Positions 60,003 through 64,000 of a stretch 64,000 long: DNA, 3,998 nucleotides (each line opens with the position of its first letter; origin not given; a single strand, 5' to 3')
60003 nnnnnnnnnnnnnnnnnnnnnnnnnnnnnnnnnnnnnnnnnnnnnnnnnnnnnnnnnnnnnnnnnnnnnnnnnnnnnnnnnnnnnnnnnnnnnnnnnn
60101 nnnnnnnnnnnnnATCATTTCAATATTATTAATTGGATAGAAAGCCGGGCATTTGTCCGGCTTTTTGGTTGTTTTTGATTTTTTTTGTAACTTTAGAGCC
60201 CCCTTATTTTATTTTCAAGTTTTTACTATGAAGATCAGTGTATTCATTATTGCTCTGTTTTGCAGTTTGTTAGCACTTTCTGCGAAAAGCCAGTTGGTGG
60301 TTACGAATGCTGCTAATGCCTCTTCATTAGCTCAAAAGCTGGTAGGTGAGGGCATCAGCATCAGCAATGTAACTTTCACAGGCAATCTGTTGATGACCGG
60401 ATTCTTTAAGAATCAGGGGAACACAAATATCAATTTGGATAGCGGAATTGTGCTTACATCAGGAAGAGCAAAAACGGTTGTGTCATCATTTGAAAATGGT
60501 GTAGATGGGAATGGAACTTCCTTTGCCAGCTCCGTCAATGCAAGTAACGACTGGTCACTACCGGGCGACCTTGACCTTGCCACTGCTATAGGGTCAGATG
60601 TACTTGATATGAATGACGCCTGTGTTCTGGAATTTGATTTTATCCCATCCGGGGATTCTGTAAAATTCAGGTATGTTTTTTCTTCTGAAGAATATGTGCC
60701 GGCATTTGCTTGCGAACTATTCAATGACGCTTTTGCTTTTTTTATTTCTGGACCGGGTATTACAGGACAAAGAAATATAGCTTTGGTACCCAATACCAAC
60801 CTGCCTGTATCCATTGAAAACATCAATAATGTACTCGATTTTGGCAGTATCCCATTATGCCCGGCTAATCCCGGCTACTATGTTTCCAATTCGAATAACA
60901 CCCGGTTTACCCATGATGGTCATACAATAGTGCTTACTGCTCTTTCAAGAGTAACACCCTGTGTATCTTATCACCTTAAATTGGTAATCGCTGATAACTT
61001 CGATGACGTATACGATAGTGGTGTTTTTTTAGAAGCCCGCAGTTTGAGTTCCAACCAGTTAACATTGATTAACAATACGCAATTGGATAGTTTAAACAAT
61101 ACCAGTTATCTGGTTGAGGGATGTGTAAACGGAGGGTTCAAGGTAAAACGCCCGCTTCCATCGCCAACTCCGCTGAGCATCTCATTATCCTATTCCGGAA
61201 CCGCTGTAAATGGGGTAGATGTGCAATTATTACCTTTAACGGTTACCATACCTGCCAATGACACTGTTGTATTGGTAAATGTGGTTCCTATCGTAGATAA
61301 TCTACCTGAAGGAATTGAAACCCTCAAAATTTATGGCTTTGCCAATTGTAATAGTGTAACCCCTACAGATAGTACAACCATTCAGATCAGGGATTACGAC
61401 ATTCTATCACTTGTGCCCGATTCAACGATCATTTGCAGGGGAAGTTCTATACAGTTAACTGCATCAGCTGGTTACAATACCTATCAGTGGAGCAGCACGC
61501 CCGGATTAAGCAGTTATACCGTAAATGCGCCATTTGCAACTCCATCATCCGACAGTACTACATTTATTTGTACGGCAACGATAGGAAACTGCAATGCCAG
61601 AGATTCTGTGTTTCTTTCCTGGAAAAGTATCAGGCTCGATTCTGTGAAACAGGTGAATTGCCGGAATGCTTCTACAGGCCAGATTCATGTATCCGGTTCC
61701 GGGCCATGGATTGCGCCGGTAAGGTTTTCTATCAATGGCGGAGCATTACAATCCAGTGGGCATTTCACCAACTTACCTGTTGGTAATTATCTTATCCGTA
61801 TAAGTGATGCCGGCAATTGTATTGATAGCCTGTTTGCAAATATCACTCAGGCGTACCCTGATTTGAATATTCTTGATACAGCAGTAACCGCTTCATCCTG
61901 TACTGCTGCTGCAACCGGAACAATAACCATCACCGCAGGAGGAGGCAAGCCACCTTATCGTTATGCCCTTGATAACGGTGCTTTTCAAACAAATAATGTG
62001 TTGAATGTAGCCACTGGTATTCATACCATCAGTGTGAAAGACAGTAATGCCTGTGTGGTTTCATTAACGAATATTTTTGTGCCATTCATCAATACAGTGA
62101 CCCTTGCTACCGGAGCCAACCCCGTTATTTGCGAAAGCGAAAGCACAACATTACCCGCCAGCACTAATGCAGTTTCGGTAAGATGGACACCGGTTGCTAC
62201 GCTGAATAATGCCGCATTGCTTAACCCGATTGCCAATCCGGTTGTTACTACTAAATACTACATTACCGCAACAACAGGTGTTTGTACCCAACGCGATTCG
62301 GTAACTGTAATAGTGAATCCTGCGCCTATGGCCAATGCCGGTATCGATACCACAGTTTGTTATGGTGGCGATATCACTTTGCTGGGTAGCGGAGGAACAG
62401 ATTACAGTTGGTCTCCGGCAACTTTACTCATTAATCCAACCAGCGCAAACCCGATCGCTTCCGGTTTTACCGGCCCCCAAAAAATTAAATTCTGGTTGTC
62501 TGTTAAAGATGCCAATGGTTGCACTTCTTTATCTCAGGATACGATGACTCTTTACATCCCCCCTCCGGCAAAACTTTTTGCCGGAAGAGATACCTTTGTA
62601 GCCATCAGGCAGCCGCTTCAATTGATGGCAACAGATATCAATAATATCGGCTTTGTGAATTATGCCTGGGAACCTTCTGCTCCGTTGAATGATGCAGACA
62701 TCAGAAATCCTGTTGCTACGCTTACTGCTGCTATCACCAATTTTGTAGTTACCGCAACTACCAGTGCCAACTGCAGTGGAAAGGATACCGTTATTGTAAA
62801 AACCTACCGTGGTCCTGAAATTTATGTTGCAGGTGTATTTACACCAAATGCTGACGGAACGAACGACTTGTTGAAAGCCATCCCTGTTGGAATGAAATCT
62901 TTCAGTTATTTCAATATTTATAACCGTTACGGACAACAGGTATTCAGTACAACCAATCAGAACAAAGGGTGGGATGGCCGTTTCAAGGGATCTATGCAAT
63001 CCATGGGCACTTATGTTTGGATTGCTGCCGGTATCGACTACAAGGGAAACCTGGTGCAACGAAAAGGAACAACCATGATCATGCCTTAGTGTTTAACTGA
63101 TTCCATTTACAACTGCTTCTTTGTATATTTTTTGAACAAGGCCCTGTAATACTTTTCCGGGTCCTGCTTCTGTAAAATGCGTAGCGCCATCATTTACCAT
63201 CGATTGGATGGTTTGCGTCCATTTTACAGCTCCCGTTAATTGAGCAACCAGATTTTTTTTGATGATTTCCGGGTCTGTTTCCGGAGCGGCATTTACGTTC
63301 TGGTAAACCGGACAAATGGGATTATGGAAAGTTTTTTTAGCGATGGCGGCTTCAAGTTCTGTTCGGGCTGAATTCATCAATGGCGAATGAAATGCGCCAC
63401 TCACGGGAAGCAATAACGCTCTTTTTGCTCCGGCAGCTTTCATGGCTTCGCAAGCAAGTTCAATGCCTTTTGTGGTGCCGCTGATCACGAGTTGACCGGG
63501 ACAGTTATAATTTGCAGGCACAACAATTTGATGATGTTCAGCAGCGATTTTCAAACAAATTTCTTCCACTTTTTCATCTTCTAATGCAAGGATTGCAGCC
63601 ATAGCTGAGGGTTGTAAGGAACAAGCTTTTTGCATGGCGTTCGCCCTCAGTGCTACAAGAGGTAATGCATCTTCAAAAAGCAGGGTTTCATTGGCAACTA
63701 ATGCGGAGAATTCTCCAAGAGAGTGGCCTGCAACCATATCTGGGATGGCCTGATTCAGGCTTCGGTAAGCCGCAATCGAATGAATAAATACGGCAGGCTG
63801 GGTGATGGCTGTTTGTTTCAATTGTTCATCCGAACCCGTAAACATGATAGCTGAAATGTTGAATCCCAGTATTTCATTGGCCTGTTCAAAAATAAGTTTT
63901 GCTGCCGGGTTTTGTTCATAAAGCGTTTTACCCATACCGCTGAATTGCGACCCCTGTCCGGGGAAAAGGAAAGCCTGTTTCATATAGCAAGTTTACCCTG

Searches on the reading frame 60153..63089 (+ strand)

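Call 84: search_protein_families(library=pfam, proteins=[window:60153-63089:+], max_evalue=0.00001)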
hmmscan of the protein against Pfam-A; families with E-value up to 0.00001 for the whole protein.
window:60153-63089:+ (978 aa): 2 families
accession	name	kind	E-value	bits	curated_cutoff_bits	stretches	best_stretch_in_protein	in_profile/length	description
PF13585.12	CHU_C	-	1.2e-12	48.2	27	1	893-959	4-71/86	CHU_C Type IX secretion signal domain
PF13573.12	SprB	-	5.4e-10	39.2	28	1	579-611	5-37/37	SprB repeat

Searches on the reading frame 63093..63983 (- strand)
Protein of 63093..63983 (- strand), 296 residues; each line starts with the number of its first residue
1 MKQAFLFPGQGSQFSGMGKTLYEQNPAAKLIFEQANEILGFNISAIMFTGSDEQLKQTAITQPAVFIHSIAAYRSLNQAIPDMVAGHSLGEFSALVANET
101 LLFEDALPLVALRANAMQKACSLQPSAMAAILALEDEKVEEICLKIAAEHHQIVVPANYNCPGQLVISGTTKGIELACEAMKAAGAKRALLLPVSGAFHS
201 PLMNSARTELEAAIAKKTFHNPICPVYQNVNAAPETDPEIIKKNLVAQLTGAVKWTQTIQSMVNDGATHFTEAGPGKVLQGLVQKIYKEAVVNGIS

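Call 104: search_protein_families(library=pfam, proteins=[window:63093-63983:-], max_evalue=0.00001)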
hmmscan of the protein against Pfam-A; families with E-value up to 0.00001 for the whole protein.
window:63093-63983:- (296 aa): 1 family
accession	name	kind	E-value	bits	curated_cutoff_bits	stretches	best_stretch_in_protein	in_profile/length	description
PF00698.26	Acyl_transf_1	-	2.3e-39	136.2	32.7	1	5-289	2-281/319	Acyl transferase domain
